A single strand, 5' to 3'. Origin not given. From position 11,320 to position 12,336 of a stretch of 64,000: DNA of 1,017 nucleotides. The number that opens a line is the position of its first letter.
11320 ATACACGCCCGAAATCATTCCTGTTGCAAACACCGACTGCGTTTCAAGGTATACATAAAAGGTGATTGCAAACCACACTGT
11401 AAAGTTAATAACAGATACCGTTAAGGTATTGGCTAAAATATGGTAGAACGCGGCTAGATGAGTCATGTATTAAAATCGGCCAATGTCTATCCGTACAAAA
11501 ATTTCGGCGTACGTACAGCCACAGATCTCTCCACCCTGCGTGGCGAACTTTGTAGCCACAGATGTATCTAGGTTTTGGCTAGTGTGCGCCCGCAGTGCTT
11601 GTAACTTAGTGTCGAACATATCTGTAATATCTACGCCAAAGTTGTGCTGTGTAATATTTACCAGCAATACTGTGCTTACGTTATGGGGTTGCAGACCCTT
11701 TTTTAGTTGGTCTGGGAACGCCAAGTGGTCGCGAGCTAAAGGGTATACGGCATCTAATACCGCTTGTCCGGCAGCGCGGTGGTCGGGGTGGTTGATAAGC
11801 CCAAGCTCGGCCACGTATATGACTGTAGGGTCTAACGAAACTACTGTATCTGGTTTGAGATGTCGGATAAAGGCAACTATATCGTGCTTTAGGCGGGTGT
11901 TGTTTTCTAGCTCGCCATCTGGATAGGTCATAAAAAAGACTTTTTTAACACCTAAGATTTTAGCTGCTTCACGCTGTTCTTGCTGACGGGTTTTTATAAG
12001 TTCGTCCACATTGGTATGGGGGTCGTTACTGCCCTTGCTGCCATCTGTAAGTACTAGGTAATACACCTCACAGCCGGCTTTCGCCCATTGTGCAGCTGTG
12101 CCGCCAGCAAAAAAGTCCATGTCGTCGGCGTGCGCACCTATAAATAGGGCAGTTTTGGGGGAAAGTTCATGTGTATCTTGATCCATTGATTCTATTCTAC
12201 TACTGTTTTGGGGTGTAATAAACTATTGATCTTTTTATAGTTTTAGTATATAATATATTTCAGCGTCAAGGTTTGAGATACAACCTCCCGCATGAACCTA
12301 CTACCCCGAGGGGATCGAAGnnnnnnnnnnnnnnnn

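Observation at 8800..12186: Atypical cytochrome P450 appended to an LmbE-MFS operon in a reduced genome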

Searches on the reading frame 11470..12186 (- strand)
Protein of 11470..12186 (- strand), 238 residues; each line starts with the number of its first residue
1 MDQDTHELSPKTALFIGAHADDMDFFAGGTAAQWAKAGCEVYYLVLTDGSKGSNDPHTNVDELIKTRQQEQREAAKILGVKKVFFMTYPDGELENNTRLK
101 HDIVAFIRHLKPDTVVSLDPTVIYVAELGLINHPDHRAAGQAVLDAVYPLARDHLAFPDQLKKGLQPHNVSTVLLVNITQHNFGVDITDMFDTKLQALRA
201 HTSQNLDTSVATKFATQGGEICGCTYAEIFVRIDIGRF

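Call 3: search_protein_families(library=pfam, proteins=[window:11470-12186:-], max_evalue=0.01)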
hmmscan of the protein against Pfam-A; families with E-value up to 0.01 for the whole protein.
window:11470-12186:- (238 aa): 2 families
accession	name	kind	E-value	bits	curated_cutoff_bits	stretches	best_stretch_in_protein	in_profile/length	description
PF02585.22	PIG-L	-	1.8e-32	113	28.2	1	14-146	1-128/129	GlcNAc-PI de-N-acetylase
PF21036.3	EryCIII-like_N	-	0.0045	17.2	27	0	64-117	58-104/216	Erythromycin biosynthesis protein CIII-like, N-terminal domain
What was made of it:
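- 11470..12186 (-): PIG-L/LmbE-family deacetylase, 238 aa (HET9411581.1). It is the conserved neighbour of the P450. Pfam PIG-L E=1.8e-32 (call 3).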

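Call 19: find_encoding_contigs(protein=window:11470-12186:-, flank=10000, max_places=8)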
Protein window:11470-12186:- (238 aa): no gene with exactly this product is on record in the collection.

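Call 62: search_protein_families(library=ncbifam, proteins=[window:11470-12186:-], max_evalue=0.01)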
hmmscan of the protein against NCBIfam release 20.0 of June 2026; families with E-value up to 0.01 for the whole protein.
window:11470-12186:- (238 aa): 4 families
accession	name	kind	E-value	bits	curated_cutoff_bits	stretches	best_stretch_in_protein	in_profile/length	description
TIGR04001.1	thiol_BshB1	equivalog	9.7e-30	104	182.5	1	13-209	4-183/226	bacillithiol biosynthesis deacetylase BshB1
TIGR04000.1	thiol_BshB2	equivalog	6.8e-23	81.5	195.25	1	14-205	4-185/217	bacillithiol biosynthesis deacetylase BshB2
TIGR03446.1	mycothiol_Mca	equivalog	6.9e-11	42.3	277.15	1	15-160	5-162/283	mycothiol conjugate amidase Mca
TIGR03445.1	mycothiol_MshB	equivalog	2.2e-07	31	224.35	1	14-147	1-152/284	N-acetyl-1-D-myo-inositol-2-amino-2-deoxy-alpha-D-glucopyranoside deacetylase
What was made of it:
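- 11470..12186 (-): The best NCBIfam match is BshB1 at 104 bits, below the 182.5-bit cut-off (call 62).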

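Call 77: list_cluster_members(proteins=[P0001, window:8800-10083:-, window:11470-12186:-, window:8320-8691:+, P0156, P0003, P0008, P0002, window:23360-24022:-])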
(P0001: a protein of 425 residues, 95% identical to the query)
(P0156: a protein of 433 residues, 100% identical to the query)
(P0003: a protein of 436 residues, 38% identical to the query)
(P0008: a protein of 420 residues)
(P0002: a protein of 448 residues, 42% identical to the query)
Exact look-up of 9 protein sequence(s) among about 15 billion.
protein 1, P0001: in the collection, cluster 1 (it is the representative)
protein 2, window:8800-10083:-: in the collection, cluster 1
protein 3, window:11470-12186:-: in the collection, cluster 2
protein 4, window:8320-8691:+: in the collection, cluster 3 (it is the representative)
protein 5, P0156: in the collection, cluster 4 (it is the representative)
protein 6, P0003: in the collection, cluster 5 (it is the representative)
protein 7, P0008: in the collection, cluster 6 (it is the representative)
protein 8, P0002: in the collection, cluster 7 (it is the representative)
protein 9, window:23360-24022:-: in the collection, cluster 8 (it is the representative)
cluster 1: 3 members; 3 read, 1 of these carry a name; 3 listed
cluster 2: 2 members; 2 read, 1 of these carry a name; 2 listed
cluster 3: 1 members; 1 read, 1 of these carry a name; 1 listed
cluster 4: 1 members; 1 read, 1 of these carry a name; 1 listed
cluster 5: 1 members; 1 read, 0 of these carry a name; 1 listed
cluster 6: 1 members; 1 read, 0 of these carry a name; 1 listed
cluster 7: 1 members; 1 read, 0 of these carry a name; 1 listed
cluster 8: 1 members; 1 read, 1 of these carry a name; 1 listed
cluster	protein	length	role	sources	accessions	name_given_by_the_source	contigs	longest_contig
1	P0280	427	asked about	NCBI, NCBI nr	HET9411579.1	MAG TPA: cytochrome P450 [Candidatus Saccharimonadales bacterium] | cytochrome P450 [Candidatus Saccharimonadales bacterium]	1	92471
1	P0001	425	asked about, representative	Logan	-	-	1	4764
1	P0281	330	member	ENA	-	-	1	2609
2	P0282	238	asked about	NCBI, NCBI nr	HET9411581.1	MAG TPA: PIG-L deacetylase family protein [Candidatus Saccharimonadales bacterium] | PIG-L deacetylase family protein [Candidatus Saccharimonadales bacterium]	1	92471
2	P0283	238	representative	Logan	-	-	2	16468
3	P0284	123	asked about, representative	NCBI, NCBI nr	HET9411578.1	MAG TPA: hypothetical protein VFO38_01920 [Candidatus Saccharimonadales bacterium] | hypothetical protein [Candidatus Saccharimonadales bacterium]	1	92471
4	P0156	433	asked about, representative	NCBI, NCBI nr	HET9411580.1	MAG TPA: MFS transporter [Candidatus Saccharimonadales bacterium] | MFS transporter [Candidatus Saccharimonadales bacterium]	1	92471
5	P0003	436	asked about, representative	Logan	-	-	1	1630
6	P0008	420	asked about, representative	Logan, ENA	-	-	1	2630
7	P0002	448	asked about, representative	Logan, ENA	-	-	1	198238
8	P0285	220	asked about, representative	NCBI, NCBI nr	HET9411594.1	MAG TPA: FAD-dependent oxidoreductase [Candidatus Saccharimonadales bacterium] | FAD-dependent oxidoreductase [Candidatus Saccharimonadales bacterium]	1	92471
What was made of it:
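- Checked: NCBI/PGAP calls the same 427-aa product, HET9411579.1 (call 77).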
